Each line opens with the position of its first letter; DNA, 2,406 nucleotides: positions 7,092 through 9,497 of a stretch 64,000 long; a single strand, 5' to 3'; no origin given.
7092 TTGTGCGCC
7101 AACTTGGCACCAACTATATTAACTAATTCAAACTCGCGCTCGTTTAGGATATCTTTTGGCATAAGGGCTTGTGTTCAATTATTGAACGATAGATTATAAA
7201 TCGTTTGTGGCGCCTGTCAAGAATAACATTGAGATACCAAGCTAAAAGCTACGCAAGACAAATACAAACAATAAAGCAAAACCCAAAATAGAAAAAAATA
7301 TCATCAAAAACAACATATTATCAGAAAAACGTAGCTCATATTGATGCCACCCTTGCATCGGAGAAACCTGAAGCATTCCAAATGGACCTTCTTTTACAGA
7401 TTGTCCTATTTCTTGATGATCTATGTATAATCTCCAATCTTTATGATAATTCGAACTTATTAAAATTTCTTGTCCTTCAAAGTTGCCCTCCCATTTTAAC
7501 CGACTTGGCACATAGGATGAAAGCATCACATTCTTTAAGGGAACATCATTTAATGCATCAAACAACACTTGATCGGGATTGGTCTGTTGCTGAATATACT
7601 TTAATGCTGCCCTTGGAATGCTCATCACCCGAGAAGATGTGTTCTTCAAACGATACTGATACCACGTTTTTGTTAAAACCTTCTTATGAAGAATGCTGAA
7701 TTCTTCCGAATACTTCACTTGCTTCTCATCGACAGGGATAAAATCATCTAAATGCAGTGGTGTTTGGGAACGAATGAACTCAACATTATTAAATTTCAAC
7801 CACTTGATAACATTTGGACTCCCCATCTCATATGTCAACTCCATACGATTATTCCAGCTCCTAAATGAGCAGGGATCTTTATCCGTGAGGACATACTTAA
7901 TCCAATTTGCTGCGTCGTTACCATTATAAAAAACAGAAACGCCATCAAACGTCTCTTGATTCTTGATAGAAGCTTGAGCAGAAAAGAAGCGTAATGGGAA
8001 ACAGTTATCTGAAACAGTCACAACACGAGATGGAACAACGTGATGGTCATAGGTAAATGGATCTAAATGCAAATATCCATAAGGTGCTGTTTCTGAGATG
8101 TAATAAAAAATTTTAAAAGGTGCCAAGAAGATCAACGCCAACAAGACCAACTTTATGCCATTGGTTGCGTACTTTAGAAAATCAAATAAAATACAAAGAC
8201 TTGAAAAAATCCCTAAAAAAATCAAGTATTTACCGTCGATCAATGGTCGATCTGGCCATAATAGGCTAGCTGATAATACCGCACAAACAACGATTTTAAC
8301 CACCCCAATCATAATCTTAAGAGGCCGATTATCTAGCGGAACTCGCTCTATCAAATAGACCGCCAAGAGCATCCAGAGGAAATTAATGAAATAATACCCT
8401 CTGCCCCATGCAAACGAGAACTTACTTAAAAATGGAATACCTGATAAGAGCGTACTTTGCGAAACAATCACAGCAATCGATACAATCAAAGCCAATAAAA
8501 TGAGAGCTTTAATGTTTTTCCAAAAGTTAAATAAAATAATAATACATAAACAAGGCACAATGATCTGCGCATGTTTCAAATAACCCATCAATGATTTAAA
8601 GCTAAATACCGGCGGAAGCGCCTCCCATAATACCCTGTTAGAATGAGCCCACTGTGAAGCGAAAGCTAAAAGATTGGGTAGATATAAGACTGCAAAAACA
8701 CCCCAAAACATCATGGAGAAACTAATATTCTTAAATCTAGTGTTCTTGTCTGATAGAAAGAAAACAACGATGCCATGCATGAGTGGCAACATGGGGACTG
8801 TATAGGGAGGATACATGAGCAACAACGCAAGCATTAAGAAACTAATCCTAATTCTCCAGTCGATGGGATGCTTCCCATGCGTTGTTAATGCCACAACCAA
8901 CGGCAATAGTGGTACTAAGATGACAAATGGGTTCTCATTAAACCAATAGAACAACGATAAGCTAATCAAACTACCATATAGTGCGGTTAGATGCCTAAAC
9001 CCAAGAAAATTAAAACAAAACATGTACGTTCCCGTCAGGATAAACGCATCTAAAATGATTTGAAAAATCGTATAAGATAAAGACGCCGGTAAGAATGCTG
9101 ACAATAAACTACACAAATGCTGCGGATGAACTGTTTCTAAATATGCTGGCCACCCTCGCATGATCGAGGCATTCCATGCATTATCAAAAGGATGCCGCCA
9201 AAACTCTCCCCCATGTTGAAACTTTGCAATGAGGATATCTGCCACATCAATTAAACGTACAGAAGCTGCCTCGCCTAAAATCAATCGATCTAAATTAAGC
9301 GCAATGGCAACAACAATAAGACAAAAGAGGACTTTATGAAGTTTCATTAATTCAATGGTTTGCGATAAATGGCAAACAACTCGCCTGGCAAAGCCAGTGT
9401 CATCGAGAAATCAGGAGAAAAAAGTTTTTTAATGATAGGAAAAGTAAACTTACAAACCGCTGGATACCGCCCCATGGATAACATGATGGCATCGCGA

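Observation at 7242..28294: Array of about nine GT-C-like polytopic membrane proteins with two Dpm1-like polyprenyl-phosphate-sugar synthases: an expanded lipid-linked-sugar glycosylation toolkit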

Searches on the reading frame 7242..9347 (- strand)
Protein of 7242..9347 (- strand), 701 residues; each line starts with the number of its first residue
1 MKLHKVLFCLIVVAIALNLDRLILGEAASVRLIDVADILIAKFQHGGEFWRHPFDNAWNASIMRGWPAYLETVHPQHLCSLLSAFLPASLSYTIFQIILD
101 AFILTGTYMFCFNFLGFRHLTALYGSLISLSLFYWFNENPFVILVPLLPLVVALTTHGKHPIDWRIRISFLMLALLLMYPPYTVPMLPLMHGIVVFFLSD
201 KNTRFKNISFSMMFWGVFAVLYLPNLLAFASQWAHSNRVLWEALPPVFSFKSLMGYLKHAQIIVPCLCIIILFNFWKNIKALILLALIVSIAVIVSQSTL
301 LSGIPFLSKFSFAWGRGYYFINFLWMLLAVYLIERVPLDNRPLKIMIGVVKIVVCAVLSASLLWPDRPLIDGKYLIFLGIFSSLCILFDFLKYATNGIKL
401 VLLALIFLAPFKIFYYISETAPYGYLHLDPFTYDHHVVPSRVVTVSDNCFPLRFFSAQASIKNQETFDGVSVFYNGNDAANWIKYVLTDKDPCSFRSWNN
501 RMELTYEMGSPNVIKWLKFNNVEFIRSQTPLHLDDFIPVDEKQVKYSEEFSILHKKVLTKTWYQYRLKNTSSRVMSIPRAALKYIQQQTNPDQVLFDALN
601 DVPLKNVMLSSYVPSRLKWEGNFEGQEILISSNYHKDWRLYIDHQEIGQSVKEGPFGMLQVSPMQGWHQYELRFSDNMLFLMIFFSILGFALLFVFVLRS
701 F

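Call 4: search_protein_families(library=pfam, proteins=[window:7242-9347:-], max_evalue=0.01)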
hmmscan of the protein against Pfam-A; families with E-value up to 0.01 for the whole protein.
window:7242-9347:- (701 aa): 0 families

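Call 6: search_protein_families(library=ncbifam, proteins=[window:7242-9347:-], max_evalue=0.1)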
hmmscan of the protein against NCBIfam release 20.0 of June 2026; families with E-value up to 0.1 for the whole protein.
window:7242-9347:- (701 aa): 0 families

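Call 12: find_homologous_proteins(query=window:7242-9347:-, max_evalue=0.001)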
Query window:7242-9347:- (701 aa): 5 proteins with E <= 0.001 among 8000 candidates.
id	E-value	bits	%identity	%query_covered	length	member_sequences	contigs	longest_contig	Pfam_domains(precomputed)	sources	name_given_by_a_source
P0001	0.0e+0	1601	100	100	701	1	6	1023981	-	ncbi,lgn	-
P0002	8.7e-179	615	41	99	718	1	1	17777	-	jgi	-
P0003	7.1e-171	588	42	99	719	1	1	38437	-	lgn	-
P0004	8.0e-162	559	41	99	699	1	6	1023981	-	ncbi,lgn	-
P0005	8.5e-160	552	40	98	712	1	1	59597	-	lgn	-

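Call 15: find_related_loci(query=A1, collection=genome_contigs, flank=10000)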
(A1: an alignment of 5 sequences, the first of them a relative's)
Query A1 (701 aa) in genome_contigs; peptide patterns used: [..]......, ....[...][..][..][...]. (x = any residue, [..] = any of these).
189 stretches matched a pattern, but none encodes a relative of the query by tblastn (E <= 1e-3).

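Call 18: find_encoding_contigs(protein=P0005, flank=10000, max_places=3)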
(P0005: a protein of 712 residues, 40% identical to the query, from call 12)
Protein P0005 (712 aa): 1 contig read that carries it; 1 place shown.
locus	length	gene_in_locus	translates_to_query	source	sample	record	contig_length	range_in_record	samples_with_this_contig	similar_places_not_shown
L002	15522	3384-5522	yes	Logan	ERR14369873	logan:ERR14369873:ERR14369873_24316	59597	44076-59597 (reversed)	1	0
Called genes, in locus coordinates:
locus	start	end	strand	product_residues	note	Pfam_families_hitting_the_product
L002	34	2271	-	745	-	PF09586:YfhO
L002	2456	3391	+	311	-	PF01073:3Beta_HSD, PF01370:Epimerase, PF02719:Polysacc_synt_2 (faint), PF04321:RmlD_sub_bind, PF16363:GDP_Man_Dehyd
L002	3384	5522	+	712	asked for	-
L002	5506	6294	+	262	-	PF00535:Glycos_transf_2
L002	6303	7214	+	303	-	PF13489:Methyltransf_23, PF08241:Methyltransf_11, PF08242:Methyltransf_12, PF13649:Methyltransf_25 (weak)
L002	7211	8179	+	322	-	PF01757:Acyl_transf_3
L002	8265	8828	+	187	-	-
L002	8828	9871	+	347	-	PF01370:Epimerase, PF02719:Polysacc_synt_2, PF04321:RmlD_sub_bind, PF05368:NmrA (weak), PF08659:KR (weak), PF01073:3Beta_HSD, PF13460:NAD_binding_10, PF16363:GDP_Man_Dehyd, +2 more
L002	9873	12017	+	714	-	PF01370:Epimerase, PF02719:Polysacc_synt_2, PF04321:RmlD_sub_bind, PF16363:GDP_Man_Dehyd, PF07993:NAD_binding_4 (weak), PF01041:DegT_DnrJ_EryC1, PF01053:Cys_Met_Meta_PP (weak)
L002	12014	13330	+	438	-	PF00202:Aminotran_3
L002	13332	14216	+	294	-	PF00248:Aldo_ket_red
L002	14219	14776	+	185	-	PF13302:Acetyltransf_3, PF13420:Acetyltransf_4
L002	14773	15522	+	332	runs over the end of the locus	PF03102:NeuB, PF08666:SAF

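Call 19: find_encoding_contigs(protein=P0003, flank=10000, max_places=3)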
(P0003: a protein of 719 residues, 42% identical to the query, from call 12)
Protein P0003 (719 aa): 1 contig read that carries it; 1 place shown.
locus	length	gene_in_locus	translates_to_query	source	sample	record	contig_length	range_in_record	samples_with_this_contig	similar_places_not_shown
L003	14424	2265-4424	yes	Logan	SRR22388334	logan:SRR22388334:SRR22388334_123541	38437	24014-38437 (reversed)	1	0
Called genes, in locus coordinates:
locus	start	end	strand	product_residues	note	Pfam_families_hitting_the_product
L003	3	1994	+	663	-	?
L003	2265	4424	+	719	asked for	-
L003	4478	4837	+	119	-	PF01797:Y1_Tnp (weak)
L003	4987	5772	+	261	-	PF00535:Glycos_transf_2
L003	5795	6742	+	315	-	PF13649:Methyltransf_25 (faint), PF13489:Methyltransf_23, PF08241:Methyltransf_11, PF08242:Methyltransf_12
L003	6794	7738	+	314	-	PF01370:Epimerase, PF16363:GDP_Man_Dehyd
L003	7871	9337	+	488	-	-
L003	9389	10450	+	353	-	PF01757:Acyl_transf_3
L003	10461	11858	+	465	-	PF13489:Methyltransf_23, PF08241:Methyltransf_11 (weak), PF08242:Methyltransf_12, PF13649:Methyltransf_25, PF13847:Methyltransf_31, PF00535:Glycos_transf_2, PF10111:Glyco_tranf_2_2 (weak), PF13641:Glyco_tranf_2_3 (weak)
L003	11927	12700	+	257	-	PF00483:NTP_transferase, PF12804:NTP_transf_3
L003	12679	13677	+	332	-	PF01073:3Beta_HSD, PF01370:Epimerase, PF02719:Polysacc_synt_2, PF04321:RmlD_sub_bind, PF05368:NmrA (weak), PF07993:NAD_binding_4, PF13460:NAD_binding_10, PF16363:GDP_Man_Dehyd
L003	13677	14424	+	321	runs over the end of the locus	PF01073:3Beta_HSD, PF01370:Epimerase, PF02719:Polysacc_synt_2, PF16363:GDP_Man_Dehyd, PF07993:NAD_binding_4, PF13460:NAD_binding_10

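Call 20: find_encoding_contigs(protein=P0002, flank=10000, max_places=3)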
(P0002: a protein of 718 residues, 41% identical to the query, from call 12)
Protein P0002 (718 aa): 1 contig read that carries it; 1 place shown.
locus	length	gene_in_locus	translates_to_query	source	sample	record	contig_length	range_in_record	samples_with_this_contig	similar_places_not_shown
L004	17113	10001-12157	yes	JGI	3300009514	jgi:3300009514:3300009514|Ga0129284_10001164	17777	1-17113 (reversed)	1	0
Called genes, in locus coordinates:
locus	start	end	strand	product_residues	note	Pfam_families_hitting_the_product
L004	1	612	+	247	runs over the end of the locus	PF00551:Formyl_trans_N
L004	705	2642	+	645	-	PF00733:Asn_synthase (weak)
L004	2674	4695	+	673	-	PF27878:PFTS_polysacc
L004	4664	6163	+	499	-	PF01943:Polysacc_synt, PF13440:Polysacc_synt_3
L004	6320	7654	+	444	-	-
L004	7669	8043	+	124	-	-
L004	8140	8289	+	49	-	-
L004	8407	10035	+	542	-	PF02310:B12-binding (weak), PF04055:Radical_SAM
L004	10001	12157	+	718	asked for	-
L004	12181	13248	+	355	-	PF01370:Epimerase, PF02719:Polysacc_synt_2, PF01073:3Beta_HSD, PF16363:GDP_Man_Dehyd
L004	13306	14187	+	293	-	PF01370:Epimerase, PF07993:NAD_binding_4 (weak), PF13460:NAD_binding_10, PF16363:GDP_Man_Dehyd (faint)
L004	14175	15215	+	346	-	PF01073:3Beta_HSD, PF01370:Epimerase, PF02719:Polysacc_synt_2, PF04321:RmlD_sub_bind, PF08659:KR (weak), PF16363:GDP_Man_Dehyd, PF07993:NAD_binding_4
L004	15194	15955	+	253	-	PF00535:Glycos_transf_2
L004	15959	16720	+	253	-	PF03328:HpcH_HpaI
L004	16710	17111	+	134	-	?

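Call 22: search_solved_structures(query=A1, max_evalue=10, show_alignments=2)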
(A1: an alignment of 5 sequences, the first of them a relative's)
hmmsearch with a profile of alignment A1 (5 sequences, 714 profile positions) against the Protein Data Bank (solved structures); distinct sequences matched with E-value up to 10: 3.
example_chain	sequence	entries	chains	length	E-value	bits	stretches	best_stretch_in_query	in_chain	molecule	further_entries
6dym_A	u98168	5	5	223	0.29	12.6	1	461-516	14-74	Ebony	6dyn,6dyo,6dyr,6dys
8hf2_A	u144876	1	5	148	0.46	12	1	253-337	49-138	PRA1 family protein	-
3jbg_7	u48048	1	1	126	1.6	10.3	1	28-75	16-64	nanobody VHH PVSS21E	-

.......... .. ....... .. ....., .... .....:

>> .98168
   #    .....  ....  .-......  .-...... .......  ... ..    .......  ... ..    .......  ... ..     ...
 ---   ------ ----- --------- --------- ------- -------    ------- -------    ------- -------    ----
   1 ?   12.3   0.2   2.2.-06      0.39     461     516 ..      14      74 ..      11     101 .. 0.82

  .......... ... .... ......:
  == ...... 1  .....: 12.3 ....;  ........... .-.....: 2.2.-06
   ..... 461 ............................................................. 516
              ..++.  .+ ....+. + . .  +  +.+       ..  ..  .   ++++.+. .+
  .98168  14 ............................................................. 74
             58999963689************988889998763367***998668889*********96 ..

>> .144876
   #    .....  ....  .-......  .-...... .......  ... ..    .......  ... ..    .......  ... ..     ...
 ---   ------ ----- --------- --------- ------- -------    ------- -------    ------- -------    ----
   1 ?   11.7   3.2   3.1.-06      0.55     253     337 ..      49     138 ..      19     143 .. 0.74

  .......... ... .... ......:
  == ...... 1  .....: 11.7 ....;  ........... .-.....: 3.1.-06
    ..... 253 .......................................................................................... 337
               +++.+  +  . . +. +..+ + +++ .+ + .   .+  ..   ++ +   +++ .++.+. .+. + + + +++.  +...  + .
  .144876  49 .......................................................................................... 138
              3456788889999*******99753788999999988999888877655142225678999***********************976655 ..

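Call 27: search_solved_structures(query=A2, max_evalue=10, show_alignments=2)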
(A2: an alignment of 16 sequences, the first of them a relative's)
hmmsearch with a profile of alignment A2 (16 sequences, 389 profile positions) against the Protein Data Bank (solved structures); distinct sequences matched with E-value up to 10: 0.

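Call 34: find_related_loci(query=A2, collection=genome_contigs, flank=10000)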
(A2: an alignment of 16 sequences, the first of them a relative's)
Query A2 (385 aa) in genome_contigs; peptide patterns used: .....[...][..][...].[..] (x = any residue, [..] = any of these).
34 stretches matched a pattern; 20 encode a relative of the query (tblastn E <= 1e-3); 20 distinct loci.
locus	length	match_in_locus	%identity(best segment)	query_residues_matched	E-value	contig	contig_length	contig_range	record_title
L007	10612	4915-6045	45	1-378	1e-106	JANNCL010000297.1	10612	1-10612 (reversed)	MAG: Candidatus Omnitrophota bacterium isolate OTE_78_metabat_191 OTE_78_k141_942028, whole genome shotgun sequence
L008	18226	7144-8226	43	9-379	4e-89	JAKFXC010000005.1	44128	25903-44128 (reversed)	MAG: Candidatus Omnitrophota bacterium isolate ND2_Bin_17 ND2_0000070, whole genome shotgun sequence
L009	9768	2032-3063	44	22-366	2e-88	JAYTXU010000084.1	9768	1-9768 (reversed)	MAG: Candidatus Omnitrophota bacterium isolate GFS_5990 GFS_5990_83, whole genome shotgun sequence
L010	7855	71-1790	36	1-383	2e-70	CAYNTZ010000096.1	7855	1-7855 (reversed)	MAG TPA_asm: uncultured Planctomycetales bacterium isolate SRP150892_co1_50 genome assembly, contig: NODE_9972_length_78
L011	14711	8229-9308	35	3-375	9e-63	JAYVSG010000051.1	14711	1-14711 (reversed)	MAG: Candidatus Omnitrophota bacterium isolate GL74_DN_concoct_188_sub GL74_DN_concoct_188_sub_50, whole genome shotgun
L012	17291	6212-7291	37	3-361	5e-60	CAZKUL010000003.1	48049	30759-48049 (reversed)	MAG TPA_asm: uncultured Planctomycetales bacterium isolate binchicken_co241_121 genome assembly, contig: NODE_656_length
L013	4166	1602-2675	34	24-383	3e-58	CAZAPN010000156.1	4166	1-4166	MAG TPA_asm: uncultured Planctomycetales bacterium isolate binchicken_co154_239 genome assembly, contig: NODE_50233_leng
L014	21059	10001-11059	34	26-383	1e-53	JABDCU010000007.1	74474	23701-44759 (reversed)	MAG: Candidatus Omnitrophota bacterium isolate BWMinControl_Nextera19_MAG3 3300020833.a:Ga0206995_1007, whole genome sho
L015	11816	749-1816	35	26-383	1e-52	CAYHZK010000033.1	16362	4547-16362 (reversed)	MAG TPA_asm: uncultured Planctomycetales bacterium isolate ERP119705_co15_651 genome assembly, contig: NODE_3693_length_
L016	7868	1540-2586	33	33-382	2e-49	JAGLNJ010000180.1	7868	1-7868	MAG: Candidatus Omnitrophota bacterium isolate RS_6_36 ROV157_6.bin.36.fa_180, whole genome shotgun sequence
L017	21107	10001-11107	32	1-378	8e-47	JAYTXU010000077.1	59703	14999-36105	MAG: Candidatus Omnitrophota bacterium isolate GFS_5990 GFS_5990_76, whole genome shotgun sequence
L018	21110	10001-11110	29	1-383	6e-48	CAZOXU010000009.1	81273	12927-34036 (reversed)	MAG TPA_asm: uncultured Planctomycetales bacterium isolate SRP278252_co2_25 genome assembly, contig: NODE_427_length_812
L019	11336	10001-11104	33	7-383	5e-44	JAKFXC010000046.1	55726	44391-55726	MAG: Candidatus Omnitrophota bacterium isolate ND2_Bin_17 ND2_0000039, whole genome shotgun sequence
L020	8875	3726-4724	30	9-342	9e-44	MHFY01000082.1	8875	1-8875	MAG: Omnitrophica WOR_2 bacterium GWA2_47_8 gwa2_scaffold_25927, whole genome shotgun sequence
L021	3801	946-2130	29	30-383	6e-40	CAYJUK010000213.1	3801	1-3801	MAG TPA_asm: uncultured Planctomycetales bacterium isolate ERP125453_co1_189 genome assembly, contig: NODE_34183_length_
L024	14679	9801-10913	30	8-380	6e-38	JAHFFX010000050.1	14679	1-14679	MAG: Candidatus Omnitrophota bacterium isolate nzgw301 NODE_5288_length_14680_cov_3.203105, whole genome shotgun sequenc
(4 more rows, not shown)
